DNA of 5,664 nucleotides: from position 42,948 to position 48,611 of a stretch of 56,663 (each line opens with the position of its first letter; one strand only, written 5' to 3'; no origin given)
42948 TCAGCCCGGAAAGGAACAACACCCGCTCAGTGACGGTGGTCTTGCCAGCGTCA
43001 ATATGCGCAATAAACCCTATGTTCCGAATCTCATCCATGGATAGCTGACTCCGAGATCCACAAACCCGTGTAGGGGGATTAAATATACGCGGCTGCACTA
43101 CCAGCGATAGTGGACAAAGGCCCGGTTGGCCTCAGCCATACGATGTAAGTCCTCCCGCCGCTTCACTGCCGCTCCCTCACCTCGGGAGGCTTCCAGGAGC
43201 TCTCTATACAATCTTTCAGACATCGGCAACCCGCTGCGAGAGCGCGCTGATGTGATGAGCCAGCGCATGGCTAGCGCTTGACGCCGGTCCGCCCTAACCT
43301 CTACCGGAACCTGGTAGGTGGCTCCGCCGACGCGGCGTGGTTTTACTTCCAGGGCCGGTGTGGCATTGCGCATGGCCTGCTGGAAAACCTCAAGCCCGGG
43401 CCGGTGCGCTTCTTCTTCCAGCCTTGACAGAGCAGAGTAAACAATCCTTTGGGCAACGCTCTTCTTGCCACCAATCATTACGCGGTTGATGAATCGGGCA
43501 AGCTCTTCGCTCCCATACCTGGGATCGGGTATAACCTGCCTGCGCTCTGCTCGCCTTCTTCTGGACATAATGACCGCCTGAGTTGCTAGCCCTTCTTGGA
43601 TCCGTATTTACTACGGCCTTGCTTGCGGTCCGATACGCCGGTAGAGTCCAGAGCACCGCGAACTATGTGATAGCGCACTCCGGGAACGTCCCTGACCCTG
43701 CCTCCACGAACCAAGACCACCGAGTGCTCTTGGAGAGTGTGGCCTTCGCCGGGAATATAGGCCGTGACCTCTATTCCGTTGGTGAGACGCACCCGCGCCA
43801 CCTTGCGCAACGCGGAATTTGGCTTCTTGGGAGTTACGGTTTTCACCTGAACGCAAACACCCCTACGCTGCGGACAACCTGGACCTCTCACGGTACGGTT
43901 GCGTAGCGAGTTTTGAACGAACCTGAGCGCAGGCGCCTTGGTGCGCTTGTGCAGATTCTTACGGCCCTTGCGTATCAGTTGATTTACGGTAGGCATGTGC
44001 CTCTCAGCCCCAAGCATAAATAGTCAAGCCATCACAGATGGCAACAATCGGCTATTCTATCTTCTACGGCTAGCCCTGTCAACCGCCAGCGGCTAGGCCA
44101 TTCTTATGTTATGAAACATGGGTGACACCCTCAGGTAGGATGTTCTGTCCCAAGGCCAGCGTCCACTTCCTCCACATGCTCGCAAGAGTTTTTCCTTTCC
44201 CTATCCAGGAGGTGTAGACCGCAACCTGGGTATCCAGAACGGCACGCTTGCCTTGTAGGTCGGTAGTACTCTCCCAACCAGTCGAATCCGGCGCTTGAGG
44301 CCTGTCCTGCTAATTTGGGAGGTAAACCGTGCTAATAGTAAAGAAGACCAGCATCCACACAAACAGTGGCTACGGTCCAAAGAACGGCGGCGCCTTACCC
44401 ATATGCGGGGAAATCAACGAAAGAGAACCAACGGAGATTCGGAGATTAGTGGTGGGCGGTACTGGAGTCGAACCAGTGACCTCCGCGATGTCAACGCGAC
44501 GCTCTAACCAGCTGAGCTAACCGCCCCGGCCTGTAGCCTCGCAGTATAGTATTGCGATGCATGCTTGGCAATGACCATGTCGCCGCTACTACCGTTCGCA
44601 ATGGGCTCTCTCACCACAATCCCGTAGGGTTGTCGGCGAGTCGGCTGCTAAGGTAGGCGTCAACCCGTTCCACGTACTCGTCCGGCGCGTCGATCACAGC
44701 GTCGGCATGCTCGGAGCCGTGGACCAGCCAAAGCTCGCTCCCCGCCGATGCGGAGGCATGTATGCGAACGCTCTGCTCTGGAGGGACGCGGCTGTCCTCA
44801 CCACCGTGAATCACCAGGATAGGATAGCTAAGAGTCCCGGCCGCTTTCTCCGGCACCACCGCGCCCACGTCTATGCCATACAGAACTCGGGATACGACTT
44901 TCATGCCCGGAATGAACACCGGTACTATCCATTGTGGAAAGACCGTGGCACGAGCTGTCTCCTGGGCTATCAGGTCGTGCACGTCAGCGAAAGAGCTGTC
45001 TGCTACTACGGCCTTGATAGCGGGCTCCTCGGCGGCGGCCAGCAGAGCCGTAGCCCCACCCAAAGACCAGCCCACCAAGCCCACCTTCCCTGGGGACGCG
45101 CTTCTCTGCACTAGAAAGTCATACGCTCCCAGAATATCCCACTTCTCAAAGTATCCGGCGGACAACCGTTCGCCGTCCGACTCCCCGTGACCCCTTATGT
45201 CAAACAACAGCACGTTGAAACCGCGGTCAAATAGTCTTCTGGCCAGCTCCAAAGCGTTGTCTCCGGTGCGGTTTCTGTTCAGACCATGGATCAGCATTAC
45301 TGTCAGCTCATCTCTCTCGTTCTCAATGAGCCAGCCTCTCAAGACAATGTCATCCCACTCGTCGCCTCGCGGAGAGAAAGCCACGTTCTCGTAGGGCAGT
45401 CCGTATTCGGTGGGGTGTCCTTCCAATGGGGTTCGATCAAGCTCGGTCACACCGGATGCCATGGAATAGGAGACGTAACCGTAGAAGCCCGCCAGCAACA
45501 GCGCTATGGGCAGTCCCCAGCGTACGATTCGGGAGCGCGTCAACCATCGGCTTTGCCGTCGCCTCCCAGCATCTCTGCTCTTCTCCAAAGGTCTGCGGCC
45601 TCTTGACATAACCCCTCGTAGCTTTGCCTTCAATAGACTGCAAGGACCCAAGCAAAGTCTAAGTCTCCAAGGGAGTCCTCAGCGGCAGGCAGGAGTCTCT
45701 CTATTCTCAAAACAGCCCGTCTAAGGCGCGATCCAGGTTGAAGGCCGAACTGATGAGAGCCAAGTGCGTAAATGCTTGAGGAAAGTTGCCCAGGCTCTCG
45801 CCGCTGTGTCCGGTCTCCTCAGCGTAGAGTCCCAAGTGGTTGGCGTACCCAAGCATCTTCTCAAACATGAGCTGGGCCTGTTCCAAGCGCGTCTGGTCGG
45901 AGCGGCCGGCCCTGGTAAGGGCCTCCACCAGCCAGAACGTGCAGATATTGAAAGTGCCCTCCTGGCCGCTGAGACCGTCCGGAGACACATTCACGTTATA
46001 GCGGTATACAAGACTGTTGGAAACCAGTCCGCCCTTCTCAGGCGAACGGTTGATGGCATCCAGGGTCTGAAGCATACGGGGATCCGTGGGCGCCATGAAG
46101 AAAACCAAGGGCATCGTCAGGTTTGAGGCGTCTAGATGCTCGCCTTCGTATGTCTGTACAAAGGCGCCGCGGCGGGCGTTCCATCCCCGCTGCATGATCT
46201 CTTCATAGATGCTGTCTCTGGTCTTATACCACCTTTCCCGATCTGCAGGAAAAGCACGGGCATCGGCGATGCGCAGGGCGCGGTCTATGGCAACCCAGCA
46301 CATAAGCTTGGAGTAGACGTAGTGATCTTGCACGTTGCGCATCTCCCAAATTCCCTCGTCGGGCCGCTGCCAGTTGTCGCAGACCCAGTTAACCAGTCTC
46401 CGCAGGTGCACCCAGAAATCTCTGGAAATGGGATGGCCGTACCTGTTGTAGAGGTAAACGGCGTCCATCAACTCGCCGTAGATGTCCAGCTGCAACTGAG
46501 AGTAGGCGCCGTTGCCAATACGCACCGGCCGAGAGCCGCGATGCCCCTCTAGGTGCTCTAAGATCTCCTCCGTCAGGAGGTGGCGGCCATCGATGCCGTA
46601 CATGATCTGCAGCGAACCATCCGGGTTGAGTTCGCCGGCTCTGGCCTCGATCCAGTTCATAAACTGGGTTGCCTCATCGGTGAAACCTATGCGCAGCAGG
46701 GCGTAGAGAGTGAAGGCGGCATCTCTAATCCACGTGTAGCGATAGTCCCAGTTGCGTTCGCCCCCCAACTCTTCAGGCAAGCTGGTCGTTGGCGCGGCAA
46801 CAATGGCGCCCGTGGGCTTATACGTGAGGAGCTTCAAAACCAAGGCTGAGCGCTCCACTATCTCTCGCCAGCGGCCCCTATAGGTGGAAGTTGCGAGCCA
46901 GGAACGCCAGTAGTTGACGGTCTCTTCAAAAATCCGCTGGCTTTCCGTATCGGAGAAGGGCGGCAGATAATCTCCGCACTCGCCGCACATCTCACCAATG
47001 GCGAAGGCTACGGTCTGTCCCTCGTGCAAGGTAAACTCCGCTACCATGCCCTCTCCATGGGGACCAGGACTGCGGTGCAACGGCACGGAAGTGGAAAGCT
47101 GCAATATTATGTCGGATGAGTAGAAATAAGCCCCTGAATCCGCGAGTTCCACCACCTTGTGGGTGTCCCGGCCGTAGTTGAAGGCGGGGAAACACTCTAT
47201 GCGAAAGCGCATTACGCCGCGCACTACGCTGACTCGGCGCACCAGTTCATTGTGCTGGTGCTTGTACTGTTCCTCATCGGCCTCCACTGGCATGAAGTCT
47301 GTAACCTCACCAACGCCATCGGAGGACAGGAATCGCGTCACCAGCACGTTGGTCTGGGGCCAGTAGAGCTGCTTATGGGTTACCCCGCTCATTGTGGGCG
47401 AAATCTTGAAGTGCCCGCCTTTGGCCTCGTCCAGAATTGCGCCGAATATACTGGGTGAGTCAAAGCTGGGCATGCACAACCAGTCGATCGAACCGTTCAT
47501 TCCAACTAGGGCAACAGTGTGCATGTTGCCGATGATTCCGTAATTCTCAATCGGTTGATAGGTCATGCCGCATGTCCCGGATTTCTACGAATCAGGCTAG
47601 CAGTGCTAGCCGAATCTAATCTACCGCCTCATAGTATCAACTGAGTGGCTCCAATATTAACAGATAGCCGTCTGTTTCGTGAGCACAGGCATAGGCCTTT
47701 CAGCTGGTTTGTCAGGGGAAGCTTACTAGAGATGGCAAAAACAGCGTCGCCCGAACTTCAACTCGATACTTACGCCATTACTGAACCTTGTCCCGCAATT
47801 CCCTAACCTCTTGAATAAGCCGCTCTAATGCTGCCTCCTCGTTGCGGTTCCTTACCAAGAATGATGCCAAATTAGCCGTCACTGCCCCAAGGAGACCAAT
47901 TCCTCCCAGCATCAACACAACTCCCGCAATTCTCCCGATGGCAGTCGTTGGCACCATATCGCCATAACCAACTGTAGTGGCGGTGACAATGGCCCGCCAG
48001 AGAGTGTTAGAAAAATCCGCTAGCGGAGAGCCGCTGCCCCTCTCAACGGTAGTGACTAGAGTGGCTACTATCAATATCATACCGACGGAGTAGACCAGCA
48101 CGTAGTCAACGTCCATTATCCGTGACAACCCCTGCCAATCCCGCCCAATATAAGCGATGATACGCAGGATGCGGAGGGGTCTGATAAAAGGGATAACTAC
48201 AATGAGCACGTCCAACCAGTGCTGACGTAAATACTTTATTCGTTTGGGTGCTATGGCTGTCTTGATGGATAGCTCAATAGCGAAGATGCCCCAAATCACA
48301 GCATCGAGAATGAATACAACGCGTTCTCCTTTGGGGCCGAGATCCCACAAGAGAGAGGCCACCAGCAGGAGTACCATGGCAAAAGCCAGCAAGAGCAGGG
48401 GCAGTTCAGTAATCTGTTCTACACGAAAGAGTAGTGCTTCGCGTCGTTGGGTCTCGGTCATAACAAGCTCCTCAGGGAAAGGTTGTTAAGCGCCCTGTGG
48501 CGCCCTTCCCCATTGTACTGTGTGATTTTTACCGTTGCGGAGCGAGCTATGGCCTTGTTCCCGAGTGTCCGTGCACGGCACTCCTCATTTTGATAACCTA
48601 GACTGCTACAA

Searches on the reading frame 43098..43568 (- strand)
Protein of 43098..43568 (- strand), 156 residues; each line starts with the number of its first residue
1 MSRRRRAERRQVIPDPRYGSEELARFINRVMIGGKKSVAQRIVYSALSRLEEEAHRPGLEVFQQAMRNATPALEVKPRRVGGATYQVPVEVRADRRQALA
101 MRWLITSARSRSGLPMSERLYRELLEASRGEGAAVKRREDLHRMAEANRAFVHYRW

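Call 31: search_protein_families(library=pfam, proteins=[window:43098-43568:-])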
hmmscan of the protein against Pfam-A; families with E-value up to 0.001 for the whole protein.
window:43098-43568:- (156 aa): 1 family
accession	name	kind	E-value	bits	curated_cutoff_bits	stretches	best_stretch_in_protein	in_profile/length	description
PF00177.27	Ribosomal_S7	-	6.4e-60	201.5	24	1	2-149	1-148/148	Ribosomal protein S7p/S5e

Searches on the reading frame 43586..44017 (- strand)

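Call 31: search_protein_families(library=pfam, proteins=[window:43586-44017:-])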
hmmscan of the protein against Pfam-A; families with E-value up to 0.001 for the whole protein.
window:43586-44017:- (143 aa): 1 family
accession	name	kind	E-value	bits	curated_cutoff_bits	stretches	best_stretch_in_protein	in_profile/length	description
PF00164.32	Ribosom_S12_S23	-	4.8e-38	129.7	22.3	1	47-140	10-105/110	Ribosomal protein S12/S23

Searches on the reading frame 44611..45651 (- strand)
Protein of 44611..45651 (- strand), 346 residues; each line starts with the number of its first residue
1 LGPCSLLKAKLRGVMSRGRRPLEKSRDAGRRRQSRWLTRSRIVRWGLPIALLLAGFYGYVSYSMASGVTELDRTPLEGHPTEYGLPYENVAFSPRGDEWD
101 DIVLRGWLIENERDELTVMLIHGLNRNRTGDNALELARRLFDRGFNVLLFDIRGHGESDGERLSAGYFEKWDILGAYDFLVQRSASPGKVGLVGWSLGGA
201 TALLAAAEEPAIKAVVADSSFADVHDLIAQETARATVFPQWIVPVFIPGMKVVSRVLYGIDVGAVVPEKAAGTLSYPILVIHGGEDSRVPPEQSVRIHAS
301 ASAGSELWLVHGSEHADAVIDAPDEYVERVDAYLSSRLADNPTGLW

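Call 30: search_protein_families(library=pfam, proteins=[window:44611-45651:-])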
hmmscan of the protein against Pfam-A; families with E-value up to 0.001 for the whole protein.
window:44611-45651:- (346 aa): 7 families
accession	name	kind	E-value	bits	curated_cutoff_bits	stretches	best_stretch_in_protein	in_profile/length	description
PF12146.15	Hydrolase_4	-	5.6e-21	75.4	27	1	117-252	6-139/239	Serine aminopeptidase, S33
PF00561.26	Abhydrolase_1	-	1.2e-20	74.7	25.8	1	118-241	3-123/245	alpha/beta hydrolase fold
PF02129.25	Peptidase_S15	-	1.2e-16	61.6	23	1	132-236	38-146/262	X-Pro dipeptidyl-peptidase (S15 family)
PF00326.27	Peptidase_S9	-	1.7e-11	44.5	22.6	1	140-300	9-169/213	Prolyl oligopeptidase family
PF12697.13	Abhydrolase_6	-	3.5e-10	41.4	26.3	1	119-328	2-216/217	Alpha/beta hydrolase family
PF01738.24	DLH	-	1.8e-07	31.4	21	1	130-217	27-126/217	Dienelactone hydrolase family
PF20434.5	BD-FAE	-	0.00053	20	26.8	0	275-299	189-213/215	BD-FAE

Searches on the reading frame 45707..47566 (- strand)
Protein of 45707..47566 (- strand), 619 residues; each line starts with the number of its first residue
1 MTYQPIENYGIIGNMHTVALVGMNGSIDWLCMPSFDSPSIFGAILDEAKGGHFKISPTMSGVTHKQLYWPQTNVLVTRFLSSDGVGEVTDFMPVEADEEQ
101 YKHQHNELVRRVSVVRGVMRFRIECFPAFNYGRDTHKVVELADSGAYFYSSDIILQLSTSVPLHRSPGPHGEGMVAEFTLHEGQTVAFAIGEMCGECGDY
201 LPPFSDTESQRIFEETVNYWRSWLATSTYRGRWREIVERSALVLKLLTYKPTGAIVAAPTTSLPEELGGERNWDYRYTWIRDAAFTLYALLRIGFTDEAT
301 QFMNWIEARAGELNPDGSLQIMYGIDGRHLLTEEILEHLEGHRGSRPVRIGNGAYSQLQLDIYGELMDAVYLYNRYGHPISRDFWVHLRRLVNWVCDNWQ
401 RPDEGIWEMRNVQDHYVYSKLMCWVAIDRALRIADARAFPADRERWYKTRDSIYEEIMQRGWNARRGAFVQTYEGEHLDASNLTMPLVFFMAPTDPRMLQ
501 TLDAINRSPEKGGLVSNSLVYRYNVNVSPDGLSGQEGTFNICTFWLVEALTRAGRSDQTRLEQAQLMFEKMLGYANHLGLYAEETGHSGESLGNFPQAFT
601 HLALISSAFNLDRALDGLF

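Call 31: search_protein_families(library=pfam, proteins=[window:45707-47566:-])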
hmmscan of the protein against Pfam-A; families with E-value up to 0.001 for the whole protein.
window:45707-47566:- (619 aa): 2 families
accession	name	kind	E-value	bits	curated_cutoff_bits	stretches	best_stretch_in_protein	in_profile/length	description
PF00723.27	Glyco_hydro_15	-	3.2e-80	270.6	22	1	234-607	4-425/427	Glycosyl hydrolases family 15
PF19291.4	TREH_N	-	1.5e-18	67.3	23.1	1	4-143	13-140/211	Trehalase-like, N-terminal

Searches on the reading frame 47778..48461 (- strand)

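Call 31: search_protein_families(library=pfam, proteins=[window:47778-48461:-])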
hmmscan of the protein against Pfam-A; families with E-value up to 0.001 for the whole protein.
window:47778-48461:- (227 aa): 3 families
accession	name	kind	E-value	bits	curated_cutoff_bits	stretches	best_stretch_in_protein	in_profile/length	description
PF07885.22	Ion_trans_2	-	2.1e-15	56.8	22.5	1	128-203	5-78/79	Ion channel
PF00520.37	Ion_trans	-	2.3e-08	34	25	1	26-200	13-231/241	Ion transport protein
PF00060.32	Lig_chan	-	0.0005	20.3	30.8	0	126-209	15-101/146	Ligand-gated ion channel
